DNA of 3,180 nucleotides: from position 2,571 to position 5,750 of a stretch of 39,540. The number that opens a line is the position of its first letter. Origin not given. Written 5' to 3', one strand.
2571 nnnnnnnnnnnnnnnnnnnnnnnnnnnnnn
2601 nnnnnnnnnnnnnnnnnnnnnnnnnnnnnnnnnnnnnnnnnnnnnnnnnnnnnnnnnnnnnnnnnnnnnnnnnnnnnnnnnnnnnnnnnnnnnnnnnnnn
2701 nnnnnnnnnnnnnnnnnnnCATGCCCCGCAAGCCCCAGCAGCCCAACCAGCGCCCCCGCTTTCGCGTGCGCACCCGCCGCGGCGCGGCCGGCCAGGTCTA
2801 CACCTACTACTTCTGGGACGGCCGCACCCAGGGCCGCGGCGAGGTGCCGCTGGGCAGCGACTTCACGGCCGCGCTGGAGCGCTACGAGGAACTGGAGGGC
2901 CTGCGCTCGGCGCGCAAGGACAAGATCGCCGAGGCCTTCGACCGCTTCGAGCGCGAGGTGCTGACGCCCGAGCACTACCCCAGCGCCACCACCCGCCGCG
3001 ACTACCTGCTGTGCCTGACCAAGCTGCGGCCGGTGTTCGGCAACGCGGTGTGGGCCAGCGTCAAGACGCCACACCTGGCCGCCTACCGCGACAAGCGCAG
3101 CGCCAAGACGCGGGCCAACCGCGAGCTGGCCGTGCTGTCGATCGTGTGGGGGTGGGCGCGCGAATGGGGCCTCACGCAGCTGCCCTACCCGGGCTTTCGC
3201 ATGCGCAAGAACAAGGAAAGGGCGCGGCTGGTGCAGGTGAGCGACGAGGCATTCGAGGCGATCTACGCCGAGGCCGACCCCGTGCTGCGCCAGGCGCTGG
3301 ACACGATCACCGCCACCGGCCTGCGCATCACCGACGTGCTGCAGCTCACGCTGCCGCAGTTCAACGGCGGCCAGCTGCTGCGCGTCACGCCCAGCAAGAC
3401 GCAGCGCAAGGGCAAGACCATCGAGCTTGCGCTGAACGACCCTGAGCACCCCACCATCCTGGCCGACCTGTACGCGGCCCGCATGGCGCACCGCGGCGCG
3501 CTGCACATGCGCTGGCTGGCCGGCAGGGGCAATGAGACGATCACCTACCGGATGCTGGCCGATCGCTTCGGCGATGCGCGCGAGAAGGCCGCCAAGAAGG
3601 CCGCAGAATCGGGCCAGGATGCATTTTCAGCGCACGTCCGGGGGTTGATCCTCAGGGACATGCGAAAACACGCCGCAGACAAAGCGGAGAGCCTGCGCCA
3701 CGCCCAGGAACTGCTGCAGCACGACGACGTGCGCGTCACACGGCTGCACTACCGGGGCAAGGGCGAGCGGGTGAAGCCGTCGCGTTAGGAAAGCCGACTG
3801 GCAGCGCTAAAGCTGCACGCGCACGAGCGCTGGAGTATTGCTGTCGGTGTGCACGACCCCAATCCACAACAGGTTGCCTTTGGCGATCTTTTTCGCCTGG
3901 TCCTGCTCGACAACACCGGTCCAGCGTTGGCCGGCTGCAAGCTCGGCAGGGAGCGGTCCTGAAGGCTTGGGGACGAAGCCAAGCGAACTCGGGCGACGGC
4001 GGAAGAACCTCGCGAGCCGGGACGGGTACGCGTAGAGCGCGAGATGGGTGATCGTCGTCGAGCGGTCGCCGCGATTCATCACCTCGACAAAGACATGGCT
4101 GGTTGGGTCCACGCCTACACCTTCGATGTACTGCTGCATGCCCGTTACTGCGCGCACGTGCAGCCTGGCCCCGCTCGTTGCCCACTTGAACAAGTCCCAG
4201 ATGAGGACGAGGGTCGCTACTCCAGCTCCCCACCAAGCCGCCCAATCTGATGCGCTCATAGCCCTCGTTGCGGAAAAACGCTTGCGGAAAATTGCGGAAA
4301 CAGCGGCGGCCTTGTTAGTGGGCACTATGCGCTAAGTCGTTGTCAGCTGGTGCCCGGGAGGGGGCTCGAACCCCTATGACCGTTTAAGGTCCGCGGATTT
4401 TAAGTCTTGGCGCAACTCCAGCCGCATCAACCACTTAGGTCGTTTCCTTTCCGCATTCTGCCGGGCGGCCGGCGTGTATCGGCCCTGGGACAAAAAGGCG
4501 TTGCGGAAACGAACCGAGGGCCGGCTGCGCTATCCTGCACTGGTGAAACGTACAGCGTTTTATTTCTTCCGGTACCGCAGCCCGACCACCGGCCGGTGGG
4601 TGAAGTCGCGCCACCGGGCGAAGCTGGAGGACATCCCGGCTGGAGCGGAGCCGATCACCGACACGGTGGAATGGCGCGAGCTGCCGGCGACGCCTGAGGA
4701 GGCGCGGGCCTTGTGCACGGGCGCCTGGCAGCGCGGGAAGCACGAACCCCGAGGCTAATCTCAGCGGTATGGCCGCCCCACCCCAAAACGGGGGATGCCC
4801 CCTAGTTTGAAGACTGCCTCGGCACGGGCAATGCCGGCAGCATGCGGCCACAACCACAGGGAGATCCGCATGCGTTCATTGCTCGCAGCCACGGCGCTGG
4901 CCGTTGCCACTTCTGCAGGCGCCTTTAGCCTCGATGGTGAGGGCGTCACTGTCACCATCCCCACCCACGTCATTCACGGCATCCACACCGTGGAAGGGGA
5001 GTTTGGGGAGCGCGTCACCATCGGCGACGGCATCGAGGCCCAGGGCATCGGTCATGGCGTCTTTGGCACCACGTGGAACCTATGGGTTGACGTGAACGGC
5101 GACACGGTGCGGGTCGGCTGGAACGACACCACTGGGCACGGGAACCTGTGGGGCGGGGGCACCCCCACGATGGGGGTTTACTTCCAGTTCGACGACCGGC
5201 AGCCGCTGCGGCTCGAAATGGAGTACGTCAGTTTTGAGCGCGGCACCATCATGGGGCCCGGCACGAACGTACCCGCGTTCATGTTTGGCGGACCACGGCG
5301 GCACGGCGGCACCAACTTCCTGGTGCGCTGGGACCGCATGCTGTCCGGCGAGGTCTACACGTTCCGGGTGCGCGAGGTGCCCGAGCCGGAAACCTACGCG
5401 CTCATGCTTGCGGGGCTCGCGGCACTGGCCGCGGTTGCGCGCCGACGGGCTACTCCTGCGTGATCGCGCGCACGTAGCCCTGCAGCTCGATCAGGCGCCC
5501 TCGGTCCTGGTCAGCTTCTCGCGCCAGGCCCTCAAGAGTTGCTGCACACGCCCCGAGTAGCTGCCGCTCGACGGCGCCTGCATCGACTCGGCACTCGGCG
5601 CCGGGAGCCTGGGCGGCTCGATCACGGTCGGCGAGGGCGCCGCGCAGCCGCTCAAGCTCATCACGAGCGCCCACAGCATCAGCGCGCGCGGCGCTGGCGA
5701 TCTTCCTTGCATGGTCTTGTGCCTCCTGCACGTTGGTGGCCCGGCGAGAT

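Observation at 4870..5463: Phage-encoded PEP-CTERM (exosortase-sorted) secreted protein next to attP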

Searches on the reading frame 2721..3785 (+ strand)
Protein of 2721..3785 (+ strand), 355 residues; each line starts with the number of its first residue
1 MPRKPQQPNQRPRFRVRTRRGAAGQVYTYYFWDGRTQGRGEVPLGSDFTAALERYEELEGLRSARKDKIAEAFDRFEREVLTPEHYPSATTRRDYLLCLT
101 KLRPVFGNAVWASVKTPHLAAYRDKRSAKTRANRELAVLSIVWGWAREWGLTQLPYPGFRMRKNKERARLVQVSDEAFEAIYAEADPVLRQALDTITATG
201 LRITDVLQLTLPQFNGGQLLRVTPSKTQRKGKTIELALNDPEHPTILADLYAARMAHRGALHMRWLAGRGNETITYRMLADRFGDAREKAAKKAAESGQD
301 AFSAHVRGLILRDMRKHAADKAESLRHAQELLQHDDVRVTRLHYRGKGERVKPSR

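Call 3: search_protein_families(library=ncbifam, proteins=[window:2721-3785:+], max_evalue=1)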
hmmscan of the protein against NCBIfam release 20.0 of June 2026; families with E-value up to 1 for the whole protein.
window:2721-3785:+ (355 aa): 0 families

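Call 4: search_protein_families(library=pfam, proteins=[window:2721-3785:+], max_evalue=1)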
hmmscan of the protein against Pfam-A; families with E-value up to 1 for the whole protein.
window:2721-3785:+ (355 aa): 1 family
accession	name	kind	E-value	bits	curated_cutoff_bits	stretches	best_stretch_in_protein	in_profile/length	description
PF00589.27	Phage_integrase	-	0.00025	21.3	27.1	1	179-345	9-166/172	Phage integrase family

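Call 13: search_protein_families(library=phrogs, proteins=[window:2721-3785:+], max_evalue=0.01)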
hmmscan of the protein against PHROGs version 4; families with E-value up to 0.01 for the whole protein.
window:2721-3785:+ (355 aa): 3 families
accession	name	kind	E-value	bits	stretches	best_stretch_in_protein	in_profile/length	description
phrog_1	-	integration and excision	4.3e-22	80.1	1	14-241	112-345/611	integrase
phrog_7244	-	integration and excision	2.6e-11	44.2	1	99-238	103-245/263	integrase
phrog_216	-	integration and excision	2.5e-05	24.5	1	178-344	61-221/301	integrase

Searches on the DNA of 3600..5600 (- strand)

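Call 44: search_rna_families(source=window, start=3600, end=5600, threshold=evalue, max_evalue=10)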
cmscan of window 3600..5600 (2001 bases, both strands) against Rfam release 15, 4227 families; matches with E-value up to 10: 5.
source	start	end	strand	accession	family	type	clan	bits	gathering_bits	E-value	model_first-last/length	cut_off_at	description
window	5396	5469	+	RF00940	mir-327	Gene; miRNA;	-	26.5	76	0.0071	1-62/62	no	mir-327 microRNA precursor family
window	4356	4432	-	RF01852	tRNA-Sec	Gene; tRNA;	CL00001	20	47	0.84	1-91/91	no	Selenocysteine transfer RNA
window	4757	4872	+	RF03076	Streptomyces-metH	Gene; sRNA;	-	17.5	50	4.4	1-120/120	no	Streptomyces-metH RNA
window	3803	3857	+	RF01523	TB10Cs1H2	Gene; snRNA; snoRNA; HACA-box;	-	17.2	50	3.7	1-63/63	no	Trypanosomatid snoRNA TB10Cs1H2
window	4770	4802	+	RF02975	DUF3800-XI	Gene; sRNA;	-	13.7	37.8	6.4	1-48/48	no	DUF3800-XI RNA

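Call 46: search_rna_families(source=window, start=4300, end=4480, threshold=evalue, max_evalue=10, show_alignments=3)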
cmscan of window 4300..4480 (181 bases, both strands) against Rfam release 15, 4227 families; matches with E-value up to 10: 2.
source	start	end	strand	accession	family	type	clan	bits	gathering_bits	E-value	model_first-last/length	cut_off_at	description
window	4356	4432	-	RF01852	tRNA-Sec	Gene; tRNA;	CL00001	20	47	0.076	1-91/91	no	Selenocysteine transfer RNA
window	4311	4380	-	RF03078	chrB-a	Cis-reg;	-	11.8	43.9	7.9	1-80/80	no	chrB-a RNA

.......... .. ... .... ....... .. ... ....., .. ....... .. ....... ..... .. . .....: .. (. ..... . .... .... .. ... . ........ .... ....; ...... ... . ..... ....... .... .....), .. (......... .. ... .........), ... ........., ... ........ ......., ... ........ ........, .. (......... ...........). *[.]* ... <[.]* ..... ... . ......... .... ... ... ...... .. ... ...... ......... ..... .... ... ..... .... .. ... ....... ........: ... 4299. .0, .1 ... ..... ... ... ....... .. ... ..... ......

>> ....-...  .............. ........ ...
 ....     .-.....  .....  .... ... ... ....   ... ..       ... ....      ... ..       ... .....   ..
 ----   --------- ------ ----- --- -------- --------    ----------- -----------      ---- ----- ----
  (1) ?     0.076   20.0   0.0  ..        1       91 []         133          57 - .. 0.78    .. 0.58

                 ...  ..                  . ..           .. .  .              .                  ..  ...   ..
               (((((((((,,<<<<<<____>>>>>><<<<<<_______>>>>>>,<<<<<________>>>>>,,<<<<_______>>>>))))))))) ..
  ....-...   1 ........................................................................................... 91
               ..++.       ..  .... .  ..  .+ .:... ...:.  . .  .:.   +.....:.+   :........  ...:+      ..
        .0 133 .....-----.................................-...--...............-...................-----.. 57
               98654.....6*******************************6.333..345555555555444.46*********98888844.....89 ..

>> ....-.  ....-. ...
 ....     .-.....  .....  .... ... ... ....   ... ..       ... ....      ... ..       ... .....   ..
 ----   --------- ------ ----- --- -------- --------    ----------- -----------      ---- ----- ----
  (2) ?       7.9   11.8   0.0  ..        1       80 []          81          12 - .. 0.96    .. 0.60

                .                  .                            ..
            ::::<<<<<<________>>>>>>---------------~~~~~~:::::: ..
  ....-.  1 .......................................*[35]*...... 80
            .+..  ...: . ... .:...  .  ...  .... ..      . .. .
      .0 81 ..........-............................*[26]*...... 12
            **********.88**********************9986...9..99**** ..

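Call 72: search_dna_similar(query=window:4335-4440:-, collection=plasmids, mode=distant, max_evalue=0.001, max_rows=15)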
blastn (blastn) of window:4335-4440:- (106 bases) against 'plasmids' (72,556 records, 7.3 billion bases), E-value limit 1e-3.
No match.

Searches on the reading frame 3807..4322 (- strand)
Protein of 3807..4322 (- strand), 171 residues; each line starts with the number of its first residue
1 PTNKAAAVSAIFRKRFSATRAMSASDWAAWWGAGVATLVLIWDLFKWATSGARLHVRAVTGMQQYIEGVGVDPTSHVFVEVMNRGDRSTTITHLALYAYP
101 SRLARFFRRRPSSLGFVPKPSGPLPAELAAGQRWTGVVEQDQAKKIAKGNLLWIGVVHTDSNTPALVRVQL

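Call 3: search_protein_families(library=ncbifam, proteins=[window:3807-4322:-], max_evalue=1)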
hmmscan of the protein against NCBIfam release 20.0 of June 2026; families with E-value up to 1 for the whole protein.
window:3807-4322:- (171 aa): 1 family
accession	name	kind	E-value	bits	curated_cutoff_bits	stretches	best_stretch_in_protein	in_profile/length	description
NF007087.1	PRK09541.1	subfamily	0.022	15.2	162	1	27-70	60-99/110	EmrE family multidrug efflux SMR transporter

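Call 4: search_protein_families(library=pfam, proteins=[window:3807-4322:-], max_evalue=1)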
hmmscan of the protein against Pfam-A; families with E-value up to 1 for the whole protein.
window:3807-4322:- (171 aa): 1 family
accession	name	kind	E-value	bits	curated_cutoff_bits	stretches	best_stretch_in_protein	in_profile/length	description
PF18895.5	T4SS_pilin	-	0.13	12.8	26.6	1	22-51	10-39/71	Type IV secretion system pilin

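Call 13: search_protein_families(library=phrogs, proteins=[window:3807-4322:-], max_evalue=0.01)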
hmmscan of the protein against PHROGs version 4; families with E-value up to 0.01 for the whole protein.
window:3807-4322:- (171 aa): 0 families

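Call 93: search_protein_families(library=padloc, proteins=[window:3807-4256:-], max_evalue=0.01)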
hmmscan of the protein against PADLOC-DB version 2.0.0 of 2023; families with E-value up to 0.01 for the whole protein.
window:3807-4256:- (149 aa): 0 families

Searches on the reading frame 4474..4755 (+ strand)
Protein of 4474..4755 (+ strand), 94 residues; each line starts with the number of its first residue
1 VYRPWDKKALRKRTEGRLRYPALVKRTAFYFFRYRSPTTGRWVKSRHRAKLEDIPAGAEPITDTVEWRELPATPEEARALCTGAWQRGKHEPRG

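Call 3: search_protein_families(library=ncbifam, proteins=[window:4474-4755:+], max_evalue=1)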
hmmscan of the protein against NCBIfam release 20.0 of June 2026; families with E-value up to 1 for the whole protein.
window:4474-4755:+ (94 aa): 1 family
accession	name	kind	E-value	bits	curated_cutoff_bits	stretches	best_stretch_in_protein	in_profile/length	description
NF011414.0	PRK14841.1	equivalog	0.076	12.6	401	1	39-91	14-67/233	isoprenyl transferase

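Call 4: search_protein_families(library=pfam, proteins=[window:4474-4755:+], max_evalue=1)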
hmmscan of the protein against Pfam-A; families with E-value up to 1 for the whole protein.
window:4474-4755:+ (94 aa): 1 family
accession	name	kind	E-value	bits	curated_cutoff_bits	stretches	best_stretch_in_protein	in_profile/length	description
PF09003.16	Arm-DNA-bind_1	-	0.089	13.3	22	1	20-42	17-39/74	Bacteriophage lambda integrase, Arm DNA-binding domain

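Call 13: search_protein_families(library=phrogs, proteins=[window:4474-4755:+], max_evalue=0.01)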
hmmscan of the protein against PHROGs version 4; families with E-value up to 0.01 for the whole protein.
window:4474-4755:+ (94 aa): 0 families

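Call 55: find_related_loci(query=A4, collection=viral_contigs, flank=5000)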
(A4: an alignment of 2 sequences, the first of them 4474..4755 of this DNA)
Query A4 (94 aa) in viral_contigs; peptide patterns used: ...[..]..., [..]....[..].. (x = any residue, [..] = any of these).
48 stretches matched a pattern, but none encodes a relative of the query by tblastn (E <= 1e-3).

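Call 93: search_protein_families(library=padloc, proteins=[window:4474-4755:+], max_evalue=0.01)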
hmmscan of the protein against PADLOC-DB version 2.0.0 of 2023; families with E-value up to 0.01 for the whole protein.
window:4474-4755:+ (94 aa): 0 families

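Call 105: search_solved_structures(query=A4, max_evalue=1)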
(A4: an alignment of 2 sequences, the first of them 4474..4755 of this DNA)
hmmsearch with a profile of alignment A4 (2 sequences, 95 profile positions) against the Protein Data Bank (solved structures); distinct sequences matched with E-value up to 1: 0.
